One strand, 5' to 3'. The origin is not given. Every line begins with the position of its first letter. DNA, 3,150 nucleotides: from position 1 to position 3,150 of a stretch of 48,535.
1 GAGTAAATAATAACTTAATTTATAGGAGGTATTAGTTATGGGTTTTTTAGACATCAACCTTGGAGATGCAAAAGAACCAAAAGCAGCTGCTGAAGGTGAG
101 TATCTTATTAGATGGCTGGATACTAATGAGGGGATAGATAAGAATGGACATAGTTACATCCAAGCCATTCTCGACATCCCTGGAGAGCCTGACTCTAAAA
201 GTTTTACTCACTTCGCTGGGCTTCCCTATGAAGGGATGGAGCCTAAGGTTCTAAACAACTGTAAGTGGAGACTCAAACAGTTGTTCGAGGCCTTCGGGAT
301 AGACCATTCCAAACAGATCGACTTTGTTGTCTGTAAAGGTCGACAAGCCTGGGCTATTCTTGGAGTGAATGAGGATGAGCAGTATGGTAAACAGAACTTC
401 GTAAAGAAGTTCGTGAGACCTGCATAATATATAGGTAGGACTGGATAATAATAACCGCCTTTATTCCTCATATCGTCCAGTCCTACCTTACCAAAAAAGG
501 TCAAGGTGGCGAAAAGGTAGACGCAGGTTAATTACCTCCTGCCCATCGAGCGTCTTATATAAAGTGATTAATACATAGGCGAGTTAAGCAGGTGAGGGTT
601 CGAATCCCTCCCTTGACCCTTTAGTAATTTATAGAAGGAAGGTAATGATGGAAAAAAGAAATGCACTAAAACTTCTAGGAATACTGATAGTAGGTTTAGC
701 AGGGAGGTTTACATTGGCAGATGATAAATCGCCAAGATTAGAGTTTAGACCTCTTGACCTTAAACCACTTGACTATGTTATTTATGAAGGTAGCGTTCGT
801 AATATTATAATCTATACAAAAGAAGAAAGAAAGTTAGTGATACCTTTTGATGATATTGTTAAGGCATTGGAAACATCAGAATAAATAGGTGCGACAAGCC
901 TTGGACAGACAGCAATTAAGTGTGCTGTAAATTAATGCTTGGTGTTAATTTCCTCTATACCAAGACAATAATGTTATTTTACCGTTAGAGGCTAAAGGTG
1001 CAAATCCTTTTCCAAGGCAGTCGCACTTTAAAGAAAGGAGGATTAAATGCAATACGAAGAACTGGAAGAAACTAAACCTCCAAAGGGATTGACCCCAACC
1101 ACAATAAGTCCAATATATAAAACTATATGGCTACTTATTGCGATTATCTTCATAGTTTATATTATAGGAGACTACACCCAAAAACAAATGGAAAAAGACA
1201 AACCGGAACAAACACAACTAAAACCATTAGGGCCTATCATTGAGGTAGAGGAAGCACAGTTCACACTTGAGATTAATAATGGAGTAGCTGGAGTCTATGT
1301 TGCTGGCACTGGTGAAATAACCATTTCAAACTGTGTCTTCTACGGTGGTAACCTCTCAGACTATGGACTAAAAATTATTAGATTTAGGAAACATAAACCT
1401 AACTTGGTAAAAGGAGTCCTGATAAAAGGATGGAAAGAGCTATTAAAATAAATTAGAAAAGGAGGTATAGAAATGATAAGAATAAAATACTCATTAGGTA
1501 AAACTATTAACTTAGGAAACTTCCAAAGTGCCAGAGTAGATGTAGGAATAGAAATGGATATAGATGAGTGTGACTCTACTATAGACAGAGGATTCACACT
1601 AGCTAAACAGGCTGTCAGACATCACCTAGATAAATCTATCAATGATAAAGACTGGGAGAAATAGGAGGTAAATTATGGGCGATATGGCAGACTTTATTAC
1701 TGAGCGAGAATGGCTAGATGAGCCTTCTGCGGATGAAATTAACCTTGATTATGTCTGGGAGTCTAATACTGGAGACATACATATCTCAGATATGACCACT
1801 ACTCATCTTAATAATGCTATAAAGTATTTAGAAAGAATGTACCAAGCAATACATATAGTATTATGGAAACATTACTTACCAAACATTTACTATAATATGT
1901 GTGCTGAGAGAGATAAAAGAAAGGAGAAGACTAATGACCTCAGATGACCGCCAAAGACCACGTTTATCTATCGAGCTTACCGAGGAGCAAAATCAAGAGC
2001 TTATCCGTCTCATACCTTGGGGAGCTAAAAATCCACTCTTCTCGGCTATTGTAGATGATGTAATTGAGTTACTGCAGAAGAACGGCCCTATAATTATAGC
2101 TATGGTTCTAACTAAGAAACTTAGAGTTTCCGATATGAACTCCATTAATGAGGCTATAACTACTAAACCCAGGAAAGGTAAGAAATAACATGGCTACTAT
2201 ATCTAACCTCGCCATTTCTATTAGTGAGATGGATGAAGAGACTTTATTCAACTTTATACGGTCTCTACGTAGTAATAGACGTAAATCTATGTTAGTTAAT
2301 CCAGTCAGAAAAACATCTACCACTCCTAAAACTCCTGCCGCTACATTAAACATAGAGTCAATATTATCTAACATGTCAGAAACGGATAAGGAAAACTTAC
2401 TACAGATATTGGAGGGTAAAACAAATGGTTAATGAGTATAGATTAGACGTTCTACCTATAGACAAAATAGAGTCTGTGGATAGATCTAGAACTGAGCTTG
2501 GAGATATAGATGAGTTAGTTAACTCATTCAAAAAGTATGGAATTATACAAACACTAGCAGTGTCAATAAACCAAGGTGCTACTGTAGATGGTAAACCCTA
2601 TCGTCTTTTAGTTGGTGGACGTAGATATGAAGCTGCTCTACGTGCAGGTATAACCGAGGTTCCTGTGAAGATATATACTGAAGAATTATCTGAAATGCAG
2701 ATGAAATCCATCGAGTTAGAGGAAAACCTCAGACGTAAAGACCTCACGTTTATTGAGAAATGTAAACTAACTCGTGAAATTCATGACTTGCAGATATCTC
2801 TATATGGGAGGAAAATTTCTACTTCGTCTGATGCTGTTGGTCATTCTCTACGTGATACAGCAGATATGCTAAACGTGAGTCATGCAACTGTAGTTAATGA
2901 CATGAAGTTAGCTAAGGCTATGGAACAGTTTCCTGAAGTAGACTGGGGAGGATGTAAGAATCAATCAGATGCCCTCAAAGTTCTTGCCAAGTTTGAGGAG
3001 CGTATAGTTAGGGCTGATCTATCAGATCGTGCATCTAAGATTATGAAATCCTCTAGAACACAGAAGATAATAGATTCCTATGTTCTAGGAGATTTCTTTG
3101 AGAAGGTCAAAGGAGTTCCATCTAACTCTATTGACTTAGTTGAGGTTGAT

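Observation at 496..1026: Two ~120-nt tRNA-like RNAs with a perfect acceptor/T-arm frame but no readable anticodon arm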

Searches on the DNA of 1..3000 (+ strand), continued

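Call 101: search_with_rna_model(model_id=R1, sources=[L002, L003, L004, L005, L006, L015, L016, L017, L018, L019, L020, L021, L022, L023, L024, L025, L026, L027, L028, L029, L030, L031, L032, L033, L034, L035, L036, L037, L038, L039, L040, L041, L042, L043, L045, L046, L047, L048, L049, L050, L051, L052, L053, L054, L055, L056, L057, L058, L059, L060, L061, L062, L063, L064, L065, L066, L067, L068, L069, L070, L071, L072, L073, L074, L075, L076, L077, L078, L079, L080, L081, L082, L083, L084, L085, L086, L087, L088, L089, L090, L091, L092, L093, L225], max_evalue=0.01)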
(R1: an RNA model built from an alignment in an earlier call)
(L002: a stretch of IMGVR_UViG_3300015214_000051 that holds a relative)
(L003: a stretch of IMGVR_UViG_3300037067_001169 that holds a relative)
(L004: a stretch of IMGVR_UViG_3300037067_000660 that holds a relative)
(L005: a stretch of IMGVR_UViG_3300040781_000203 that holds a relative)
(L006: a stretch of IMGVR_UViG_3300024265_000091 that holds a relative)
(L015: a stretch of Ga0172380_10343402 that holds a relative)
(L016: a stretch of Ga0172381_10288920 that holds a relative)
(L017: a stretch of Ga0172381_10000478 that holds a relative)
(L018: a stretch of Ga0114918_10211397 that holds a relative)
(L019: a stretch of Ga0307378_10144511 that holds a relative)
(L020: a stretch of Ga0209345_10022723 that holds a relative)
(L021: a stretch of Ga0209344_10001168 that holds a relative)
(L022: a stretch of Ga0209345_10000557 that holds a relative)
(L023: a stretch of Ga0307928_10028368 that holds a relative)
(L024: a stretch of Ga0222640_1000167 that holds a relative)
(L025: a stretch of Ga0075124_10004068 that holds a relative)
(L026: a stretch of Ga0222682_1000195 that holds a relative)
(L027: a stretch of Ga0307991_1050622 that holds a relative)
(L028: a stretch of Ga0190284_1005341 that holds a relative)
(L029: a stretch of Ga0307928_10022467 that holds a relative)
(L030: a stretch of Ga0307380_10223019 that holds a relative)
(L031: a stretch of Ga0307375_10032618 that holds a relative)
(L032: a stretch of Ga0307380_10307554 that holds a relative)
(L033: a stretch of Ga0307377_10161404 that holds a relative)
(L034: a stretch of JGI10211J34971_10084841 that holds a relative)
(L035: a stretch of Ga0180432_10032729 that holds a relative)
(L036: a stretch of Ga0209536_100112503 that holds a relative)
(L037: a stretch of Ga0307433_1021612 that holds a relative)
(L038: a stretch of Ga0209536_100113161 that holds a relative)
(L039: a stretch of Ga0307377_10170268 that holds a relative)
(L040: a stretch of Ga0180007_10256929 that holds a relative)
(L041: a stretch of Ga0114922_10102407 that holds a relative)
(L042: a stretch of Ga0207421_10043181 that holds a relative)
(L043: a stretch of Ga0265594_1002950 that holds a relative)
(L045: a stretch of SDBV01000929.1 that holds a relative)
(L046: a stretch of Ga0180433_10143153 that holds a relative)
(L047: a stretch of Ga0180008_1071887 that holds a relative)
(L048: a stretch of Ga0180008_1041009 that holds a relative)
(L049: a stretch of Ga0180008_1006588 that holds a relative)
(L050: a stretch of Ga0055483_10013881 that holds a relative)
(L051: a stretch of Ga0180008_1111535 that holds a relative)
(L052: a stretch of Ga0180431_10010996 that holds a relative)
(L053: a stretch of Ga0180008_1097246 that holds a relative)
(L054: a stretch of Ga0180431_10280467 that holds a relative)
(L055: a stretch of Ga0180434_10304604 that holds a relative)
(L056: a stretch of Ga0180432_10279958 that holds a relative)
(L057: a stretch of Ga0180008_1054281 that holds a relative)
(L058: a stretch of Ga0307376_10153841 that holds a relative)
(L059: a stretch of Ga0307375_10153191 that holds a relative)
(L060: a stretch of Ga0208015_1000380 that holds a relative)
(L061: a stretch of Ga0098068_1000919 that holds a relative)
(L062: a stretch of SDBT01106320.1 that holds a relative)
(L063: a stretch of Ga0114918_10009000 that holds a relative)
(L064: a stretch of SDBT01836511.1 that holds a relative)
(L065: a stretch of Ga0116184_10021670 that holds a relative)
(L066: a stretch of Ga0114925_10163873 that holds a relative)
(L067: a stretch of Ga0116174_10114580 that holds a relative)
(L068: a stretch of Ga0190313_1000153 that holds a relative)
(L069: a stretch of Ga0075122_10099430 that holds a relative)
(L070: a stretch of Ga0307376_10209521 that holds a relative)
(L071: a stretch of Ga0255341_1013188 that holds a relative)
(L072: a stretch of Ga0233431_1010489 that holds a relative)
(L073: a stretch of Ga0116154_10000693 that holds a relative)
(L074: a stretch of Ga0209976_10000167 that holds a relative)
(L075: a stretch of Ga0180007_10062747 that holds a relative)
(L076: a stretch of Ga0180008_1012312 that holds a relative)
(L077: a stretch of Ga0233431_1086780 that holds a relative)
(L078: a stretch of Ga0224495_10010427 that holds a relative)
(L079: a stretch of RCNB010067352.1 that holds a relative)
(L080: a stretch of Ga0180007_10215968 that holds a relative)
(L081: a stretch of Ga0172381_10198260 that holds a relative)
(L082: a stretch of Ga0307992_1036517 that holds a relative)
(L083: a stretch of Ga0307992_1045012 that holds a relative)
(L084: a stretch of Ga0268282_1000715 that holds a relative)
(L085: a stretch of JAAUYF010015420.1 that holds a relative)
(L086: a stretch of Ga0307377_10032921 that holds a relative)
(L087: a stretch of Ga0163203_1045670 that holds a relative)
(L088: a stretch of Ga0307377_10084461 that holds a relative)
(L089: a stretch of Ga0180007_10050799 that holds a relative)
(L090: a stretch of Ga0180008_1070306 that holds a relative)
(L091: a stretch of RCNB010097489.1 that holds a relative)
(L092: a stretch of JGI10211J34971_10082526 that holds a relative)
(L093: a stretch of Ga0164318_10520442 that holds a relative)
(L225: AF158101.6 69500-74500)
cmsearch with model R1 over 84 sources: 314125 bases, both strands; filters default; matches with E-value up to 0.01: 11.
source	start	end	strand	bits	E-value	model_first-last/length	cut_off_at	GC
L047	703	833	+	73.6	9.3e-17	1-116/116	no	0.49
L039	856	975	+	62.3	9.2e-14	1-116/116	no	0.52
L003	6161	6360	+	54.3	1.2e-11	1-116/116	no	0.49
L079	1288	1387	+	50.2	1.5e-10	1-116/116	no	0.57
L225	2873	2958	-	43.4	9.4e-09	1-116/116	no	0.49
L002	4969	5054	+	35.5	1.2e-06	1-116/116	no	0.62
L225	2618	2706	-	29.3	5.5e-05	1-116/116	no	0.56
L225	1412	1513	-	24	0.0013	1-116/116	no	0.42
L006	4485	4574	+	21.7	0.0056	1-116/116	no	0.54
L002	4552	4648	+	21.6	0.0059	1-116/116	no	0.52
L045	1598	1620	+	21.2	0.0075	85-107/116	no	0.48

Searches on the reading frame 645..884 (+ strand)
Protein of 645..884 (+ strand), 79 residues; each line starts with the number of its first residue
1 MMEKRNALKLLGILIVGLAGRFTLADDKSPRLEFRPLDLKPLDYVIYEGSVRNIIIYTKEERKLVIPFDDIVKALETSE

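Call 15: search_protein_families(library=phrogs, proteins=[window:645-884:+], max_evalue=0.001)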
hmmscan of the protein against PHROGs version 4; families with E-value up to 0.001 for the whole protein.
window:645-884:+ (79 aa): 0 families

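Call 16: search_protein_families(library=pfam, proteins=[window:645-884:+], max_evalue=0.001)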
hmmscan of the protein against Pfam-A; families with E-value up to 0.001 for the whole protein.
window:645-884:+ (79 aa): 0 families

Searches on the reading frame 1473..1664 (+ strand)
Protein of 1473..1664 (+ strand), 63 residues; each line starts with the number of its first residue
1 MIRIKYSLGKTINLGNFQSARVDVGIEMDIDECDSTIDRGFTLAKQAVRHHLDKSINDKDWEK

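Call 15: search_protein_families(library=phrogs, proteins=[window:1473-1664:+], max_evalue=0.001)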
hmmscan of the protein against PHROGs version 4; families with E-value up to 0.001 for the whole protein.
window:1473-1664:+ (63 aa): 1 family
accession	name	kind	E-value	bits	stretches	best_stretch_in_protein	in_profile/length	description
phrog_5189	-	unknown function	6.3e-11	43.2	1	3-55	6-61/66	-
